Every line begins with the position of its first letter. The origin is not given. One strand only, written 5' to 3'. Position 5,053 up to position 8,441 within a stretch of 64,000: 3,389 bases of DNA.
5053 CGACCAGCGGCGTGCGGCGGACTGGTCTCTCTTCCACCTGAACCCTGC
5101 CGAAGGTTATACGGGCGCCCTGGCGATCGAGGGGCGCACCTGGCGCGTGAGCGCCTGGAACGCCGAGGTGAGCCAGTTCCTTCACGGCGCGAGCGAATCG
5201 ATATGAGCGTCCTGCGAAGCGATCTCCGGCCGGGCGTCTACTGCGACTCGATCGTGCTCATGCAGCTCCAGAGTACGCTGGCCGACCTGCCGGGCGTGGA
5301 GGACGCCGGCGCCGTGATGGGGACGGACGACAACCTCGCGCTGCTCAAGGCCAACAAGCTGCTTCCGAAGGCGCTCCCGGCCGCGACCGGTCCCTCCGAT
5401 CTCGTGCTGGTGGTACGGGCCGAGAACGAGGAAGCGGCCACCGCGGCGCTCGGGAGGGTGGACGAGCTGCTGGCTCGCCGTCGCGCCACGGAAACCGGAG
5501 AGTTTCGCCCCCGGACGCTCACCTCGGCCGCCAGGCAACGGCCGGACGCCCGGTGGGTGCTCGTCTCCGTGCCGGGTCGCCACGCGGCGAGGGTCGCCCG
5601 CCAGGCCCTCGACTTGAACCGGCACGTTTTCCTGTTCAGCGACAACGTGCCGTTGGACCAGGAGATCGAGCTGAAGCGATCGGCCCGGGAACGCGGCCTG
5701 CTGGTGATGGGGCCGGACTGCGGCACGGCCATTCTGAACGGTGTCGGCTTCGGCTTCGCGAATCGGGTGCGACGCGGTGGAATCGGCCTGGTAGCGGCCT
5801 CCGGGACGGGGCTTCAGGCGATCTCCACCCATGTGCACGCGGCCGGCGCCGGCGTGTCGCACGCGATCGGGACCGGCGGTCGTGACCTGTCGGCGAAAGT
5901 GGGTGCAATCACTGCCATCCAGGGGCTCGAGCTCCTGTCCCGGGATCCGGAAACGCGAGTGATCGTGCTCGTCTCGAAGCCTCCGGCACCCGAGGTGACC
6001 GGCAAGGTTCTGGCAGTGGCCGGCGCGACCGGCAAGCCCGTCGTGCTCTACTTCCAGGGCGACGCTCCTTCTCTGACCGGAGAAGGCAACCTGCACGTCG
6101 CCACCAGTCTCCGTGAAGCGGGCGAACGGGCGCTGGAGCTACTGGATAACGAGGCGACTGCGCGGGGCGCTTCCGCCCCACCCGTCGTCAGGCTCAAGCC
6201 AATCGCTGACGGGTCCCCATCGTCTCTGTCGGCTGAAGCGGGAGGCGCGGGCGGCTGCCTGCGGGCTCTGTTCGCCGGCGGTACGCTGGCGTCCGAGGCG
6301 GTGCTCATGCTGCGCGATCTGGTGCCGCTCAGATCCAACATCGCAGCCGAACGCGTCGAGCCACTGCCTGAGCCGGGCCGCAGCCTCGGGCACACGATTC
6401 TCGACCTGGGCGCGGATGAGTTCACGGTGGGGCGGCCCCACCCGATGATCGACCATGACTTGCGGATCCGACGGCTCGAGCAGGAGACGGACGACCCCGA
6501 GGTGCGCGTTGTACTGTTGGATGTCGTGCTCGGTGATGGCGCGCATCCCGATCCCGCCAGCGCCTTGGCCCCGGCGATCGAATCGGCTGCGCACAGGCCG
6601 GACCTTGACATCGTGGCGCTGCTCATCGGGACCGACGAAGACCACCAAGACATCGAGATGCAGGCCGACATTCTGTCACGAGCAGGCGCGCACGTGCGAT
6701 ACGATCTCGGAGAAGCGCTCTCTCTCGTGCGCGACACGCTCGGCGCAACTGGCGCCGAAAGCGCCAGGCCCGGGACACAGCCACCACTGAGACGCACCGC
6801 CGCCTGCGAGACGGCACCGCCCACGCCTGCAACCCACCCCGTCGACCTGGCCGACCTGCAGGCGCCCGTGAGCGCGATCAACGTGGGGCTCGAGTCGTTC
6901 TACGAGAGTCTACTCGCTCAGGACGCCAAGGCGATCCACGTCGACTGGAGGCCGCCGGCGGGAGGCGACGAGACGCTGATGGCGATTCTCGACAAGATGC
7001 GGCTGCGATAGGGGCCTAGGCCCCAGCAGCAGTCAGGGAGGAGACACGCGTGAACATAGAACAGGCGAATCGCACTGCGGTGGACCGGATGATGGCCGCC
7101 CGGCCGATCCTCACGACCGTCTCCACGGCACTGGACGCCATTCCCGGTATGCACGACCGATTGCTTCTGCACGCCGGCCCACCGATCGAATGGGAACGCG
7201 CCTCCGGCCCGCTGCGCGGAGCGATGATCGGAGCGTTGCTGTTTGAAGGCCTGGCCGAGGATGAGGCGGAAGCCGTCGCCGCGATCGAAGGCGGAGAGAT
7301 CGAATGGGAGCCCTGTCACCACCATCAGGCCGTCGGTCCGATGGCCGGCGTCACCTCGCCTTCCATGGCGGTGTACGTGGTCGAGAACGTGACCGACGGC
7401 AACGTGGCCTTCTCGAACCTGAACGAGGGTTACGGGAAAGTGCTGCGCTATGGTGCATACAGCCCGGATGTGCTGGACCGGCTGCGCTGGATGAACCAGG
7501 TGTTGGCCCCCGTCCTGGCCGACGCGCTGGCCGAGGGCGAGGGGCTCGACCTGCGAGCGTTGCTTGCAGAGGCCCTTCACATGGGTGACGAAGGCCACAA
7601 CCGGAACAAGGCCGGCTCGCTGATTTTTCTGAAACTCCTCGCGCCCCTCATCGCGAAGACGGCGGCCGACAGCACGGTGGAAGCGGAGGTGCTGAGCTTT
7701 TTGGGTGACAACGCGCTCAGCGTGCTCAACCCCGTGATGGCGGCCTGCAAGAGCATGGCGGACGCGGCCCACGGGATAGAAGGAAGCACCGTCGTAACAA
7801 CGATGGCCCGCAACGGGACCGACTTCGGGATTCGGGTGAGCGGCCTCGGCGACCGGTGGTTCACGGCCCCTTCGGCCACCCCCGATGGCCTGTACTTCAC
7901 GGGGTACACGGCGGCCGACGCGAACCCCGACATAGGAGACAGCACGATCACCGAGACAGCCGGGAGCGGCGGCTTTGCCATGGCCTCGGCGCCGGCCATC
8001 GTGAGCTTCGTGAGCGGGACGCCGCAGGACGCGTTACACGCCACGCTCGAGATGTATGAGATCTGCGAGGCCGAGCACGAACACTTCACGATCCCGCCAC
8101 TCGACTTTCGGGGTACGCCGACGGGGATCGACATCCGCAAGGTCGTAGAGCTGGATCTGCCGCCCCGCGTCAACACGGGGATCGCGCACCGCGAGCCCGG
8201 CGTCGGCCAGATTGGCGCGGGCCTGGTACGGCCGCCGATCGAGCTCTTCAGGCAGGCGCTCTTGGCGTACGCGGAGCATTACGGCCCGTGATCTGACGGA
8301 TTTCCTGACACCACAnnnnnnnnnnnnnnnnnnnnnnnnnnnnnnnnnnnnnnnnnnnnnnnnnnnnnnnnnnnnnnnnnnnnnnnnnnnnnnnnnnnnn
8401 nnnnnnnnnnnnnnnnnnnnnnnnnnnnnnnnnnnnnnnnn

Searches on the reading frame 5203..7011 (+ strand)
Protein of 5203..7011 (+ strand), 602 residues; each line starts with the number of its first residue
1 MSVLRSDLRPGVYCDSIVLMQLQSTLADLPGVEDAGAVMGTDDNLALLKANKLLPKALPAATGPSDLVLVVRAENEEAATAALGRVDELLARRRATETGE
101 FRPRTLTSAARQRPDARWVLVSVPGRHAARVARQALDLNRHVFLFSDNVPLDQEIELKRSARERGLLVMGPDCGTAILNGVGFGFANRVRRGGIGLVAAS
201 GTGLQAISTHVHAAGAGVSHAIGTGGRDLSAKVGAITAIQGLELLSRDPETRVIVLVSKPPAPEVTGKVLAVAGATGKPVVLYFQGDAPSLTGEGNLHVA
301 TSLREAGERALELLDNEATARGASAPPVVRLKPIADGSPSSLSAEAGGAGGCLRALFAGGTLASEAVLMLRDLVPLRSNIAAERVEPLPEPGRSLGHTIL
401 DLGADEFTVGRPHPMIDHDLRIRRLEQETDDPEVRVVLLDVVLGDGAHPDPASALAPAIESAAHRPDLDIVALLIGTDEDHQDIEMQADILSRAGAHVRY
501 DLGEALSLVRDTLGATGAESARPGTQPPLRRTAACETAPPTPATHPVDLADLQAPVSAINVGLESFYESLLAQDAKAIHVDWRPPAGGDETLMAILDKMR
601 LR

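Call 61: search_protein_families(library=pfam, proteins=[window:5203-7011:+], max_evalue=0.00001)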
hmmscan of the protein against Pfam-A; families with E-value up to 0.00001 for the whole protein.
window:5203-7011:+ (602 aa): 1 family
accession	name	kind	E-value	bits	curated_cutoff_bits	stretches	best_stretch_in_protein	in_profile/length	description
PF00549.24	Ligase_CoA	-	2.3e-27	96.1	24.5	1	356-499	1-115/128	CoA-ligase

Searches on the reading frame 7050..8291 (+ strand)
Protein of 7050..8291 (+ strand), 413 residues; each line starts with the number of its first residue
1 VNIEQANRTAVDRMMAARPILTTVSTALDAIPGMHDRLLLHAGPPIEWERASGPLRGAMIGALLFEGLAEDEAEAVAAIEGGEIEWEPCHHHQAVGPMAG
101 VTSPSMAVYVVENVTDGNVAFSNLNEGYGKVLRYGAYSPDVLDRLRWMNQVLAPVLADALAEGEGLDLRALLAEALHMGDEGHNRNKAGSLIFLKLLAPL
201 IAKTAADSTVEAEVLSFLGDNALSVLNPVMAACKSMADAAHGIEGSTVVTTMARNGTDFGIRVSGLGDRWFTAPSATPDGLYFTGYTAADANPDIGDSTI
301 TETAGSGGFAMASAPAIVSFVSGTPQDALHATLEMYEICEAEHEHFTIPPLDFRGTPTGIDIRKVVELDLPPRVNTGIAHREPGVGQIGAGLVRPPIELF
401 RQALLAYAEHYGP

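Call 61: search_protein_families(library=pfam, proteins=[window:7050-8291:+], max_evalue=0.00001)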
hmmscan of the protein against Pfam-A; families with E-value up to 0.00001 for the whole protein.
window:7050-8291:+ (413 aa): 1 family
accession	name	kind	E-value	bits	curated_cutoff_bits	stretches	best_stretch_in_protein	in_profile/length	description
PF06545.17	AllG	-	6.9e-97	323.6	27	1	84-298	1-215/215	Oxamate carbamoyltransferase subunit AllG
